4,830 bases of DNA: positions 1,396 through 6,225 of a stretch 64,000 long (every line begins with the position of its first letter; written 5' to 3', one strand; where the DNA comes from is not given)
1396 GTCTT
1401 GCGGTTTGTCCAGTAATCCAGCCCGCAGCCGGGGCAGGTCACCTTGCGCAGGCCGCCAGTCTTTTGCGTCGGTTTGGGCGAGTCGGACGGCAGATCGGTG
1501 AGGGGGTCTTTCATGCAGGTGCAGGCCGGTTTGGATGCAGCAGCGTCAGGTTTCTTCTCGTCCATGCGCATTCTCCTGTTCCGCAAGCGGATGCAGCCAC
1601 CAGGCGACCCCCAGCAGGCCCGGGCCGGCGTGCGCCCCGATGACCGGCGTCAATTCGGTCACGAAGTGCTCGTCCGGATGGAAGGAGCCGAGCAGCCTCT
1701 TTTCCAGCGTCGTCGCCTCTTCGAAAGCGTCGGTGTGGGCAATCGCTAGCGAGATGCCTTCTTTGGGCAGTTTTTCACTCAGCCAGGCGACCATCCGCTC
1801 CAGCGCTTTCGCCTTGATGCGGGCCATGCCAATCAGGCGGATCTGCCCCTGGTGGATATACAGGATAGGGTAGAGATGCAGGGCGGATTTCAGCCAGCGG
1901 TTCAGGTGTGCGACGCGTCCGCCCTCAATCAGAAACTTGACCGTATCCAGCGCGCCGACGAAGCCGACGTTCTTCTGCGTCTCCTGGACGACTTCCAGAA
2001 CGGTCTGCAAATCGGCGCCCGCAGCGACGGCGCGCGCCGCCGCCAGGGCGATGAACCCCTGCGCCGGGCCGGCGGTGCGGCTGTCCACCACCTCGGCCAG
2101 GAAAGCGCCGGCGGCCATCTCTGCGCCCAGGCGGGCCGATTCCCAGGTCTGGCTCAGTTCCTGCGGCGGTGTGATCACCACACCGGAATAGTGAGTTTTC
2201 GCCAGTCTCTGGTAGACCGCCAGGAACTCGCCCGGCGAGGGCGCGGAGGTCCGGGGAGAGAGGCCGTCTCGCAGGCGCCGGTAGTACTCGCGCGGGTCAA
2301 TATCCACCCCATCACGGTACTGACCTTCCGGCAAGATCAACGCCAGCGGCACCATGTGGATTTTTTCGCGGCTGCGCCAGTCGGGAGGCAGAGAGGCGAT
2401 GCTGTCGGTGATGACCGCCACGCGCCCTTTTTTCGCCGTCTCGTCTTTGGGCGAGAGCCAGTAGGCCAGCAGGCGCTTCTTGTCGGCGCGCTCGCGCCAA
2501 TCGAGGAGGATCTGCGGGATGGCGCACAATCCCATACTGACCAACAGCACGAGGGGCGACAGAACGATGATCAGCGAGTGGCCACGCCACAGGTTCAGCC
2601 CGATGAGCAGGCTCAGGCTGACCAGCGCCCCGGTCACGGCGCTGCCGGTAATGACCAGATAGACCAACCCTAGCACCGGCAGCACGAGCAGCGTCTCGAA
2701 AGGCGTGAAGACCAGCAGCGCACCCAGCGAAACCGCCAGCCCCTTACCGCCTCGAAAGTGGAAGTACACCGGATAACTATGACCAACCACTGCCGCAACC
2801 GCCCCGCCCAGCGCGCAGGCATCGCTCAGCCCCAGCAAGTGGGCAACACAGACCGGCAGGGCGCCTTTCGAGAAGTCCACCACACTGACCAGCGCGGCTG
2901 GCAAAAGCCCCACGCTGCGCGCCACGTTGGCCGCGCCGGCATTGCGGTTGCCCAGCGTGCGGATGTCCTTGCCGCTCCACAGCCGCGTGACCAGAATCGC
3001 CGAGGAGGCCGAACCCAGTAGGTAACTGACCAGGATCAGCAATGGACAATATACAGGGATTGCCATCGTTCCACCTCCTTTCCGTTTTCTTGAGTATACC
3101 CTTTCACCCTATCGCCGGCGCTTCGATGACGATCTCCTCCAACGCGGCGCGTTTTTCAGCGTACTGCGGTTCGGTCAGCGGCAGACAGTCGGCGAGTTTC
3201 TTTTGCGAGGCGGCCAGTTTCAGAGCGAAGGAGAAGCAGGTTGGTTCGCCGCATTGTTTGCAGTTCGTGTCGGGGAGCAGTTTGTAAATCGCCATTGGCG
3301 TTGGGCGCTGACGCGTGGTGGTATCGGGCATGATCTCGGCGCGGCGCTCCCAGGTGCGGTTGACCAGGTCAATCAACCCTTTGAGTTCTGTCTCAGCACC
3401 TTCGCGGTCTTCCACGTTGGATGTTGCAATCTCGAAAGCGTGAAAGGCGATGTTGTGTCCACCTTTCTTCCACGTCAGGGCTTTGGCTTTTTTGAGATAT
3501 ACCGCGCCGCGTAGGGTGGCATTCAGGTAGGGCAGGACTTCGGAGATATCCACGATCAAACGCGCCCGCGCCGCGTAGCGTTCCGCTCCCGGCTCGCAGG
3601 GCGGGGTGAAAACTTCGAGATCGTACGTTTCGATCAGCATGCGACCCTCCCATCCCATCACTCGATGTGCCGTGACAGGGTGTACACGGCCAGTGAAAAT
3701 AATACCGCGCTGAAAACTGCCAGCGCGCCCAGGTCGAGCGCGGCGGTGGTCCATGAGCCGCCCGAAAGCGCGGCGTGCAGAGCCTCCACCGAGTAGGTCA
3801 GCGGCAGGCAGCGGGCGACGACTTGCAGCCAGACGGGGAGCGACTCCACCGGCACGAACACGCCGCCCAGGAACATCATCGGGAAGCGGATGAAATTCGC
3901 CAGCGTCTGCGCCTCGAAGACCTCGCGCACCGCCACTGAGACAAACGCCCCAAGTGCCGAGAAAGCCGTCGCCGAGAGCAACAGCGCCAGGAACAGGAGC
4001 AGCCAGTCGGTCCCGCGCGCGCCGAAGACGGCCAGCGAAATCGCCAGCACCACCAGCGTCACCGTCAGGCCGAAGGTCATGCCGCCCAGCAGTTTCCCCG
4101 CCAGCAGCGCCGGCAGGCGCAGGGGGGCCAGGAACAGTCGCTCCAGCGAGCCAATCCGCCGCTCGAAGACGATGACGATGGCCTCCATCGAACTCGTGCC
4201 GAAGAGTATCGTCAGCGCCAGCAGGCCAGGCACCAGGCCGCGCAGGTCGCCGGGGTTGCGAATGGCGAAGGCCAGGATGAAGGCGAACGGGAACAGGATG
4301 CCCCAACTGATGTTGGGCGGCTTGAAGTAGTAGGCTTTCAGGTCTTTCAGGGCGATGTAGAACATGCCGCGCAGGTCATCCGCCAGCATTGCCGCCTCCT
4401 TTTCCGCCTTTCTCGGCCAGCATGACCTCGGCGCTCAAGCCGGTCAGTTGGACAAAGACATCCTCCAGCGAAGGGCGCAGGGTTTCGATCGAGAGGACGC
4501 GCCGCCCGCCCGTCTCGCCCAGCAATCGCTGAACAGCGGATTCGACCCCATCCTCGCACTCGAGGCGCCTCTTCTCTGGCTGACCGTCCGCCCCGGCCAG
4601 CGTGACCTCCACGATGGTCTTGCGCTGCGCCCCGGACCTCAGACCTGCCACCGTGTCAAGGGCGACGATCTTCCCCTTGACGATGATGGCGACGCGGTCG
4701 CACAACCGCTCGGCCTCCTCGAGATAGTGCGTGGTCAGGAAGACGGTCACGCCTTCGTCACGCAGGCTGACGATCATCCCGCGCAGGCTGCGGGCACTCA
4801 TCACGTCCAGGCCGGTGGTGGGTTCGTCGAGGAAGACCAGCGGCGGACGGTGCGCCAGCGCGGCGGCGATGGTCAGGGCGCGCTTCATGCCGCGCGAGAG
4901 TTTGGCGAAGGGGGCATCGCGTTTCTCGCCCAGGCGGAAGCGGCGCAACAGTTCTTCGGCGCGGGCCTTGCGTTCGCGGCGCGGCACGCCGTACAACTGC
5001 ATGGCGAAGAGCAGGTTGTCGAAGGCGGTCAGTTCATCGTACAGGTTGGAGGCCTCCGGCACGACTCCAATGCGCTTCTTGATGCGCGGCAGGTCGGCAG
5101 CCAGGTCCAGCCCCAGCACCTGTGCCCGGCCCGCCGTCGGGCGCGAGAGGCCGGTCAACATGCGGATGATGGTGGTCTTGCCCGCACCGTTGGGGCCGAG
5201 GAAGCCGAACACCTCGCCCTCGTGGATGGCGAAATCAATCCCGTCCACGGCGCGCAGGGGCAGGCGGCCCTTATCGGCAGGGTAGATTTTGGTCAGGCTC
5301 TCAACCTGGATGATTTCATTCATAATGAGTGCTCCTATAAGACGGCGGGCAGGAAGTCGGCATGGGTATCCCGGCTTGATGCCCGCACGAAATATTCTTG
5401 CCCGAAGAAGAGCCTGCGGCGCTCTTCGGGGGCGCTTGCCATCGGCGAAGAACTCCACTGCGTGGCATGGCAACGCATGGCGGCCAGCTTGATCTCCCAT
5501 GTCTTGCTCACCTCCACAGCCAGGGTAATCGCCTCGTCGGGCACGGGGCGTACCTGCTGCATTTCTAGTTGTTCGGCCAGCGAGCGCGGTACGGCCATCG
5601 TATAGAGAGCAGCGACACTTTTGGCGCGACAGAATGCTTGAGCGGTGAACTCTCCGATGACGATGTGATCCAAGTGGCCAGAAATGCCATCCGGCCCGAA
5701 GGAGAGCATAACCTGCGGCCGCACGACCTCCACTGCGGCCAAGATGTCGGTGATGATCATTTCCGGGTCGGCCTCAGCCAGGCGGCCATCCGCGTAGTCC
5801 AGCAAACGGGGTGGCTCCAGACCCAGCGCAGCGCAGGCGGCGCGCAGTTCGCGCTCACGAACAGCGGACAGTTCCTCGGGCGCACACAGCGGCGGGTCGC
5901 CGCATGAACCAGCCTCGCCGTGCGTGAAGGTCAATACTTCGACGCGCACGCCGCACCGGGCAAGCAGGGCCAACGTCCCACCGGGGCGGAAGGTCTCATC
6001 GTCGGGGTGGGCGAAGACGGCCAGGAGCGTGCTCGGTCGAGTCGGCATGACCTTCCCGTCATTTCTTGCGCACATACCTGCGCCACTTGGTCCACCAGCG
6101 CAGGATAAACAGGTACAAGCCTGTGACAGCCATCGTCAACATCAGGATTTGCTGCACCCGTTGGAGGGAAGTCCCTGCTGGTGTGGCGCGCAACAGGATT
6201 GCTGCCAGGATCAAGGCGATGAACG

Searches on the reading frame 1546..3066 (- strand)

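Call 51: search_protein_families(library=pfam, proteins=[window:1546-3066:-], max_evalue=0.001)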
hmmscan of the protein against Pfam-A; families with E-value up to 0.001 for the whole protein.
window:1546-3066:- (506 aa): 2 families
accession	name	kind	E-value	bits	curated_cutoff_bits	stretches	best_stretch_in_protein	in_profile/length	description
PF02645.21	DegV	-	1.2e-60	205.7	27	1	216-489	2-277/280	Uncharacterised protein, DegV family COG1307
PF02660.20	G3P_acyltransf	-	6.1e-36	124.4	24.1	1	13-176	1-142/164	Glycerol-3-phosphate acyltransferase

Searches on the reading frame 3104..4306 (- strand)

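Call 51: search_protein_families(library=pfam, proteins=[window:3104-4306:-], max_evalue=0.001)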
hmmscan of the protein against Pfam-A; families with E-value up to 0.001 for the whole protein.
window:3104-4306:- (400 aa): 1 family
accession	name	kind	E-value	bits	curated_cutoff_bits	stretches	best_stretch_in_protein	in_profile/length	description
PF04060.18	FeS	-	3.7e-11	43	23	1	344-376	1-33/33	Putative Fe-S cluster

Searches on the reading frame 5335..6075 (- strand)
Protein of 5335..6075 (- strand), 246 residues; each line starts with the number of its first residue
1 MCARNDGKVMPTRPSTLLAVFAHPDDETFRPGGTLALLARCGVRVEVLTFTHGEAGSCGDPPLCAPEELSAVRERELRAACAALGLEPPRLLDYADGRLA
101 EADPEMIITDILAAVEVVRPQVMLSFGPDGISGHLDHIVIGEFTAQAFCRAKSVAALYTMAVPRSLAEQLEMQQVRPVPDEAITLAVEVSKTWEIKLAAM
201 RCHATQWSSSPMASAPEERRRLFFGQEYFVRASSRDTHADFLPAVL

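Call 51: search_protein_families(library=pfam, proteins=[window:5335-6075:-], max_evalue=0.001)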
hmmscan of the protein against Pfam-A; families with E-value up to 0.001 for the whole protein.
window:5335-6075:- (246 aa): 1 family
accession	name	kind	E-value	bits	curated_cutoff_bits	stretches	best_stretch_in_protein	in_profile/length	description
PF02585.22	PIG-L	-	3.7e-30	105.5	28.2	1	18-147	1-128/129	GlcNAc-PI de-N-acetylase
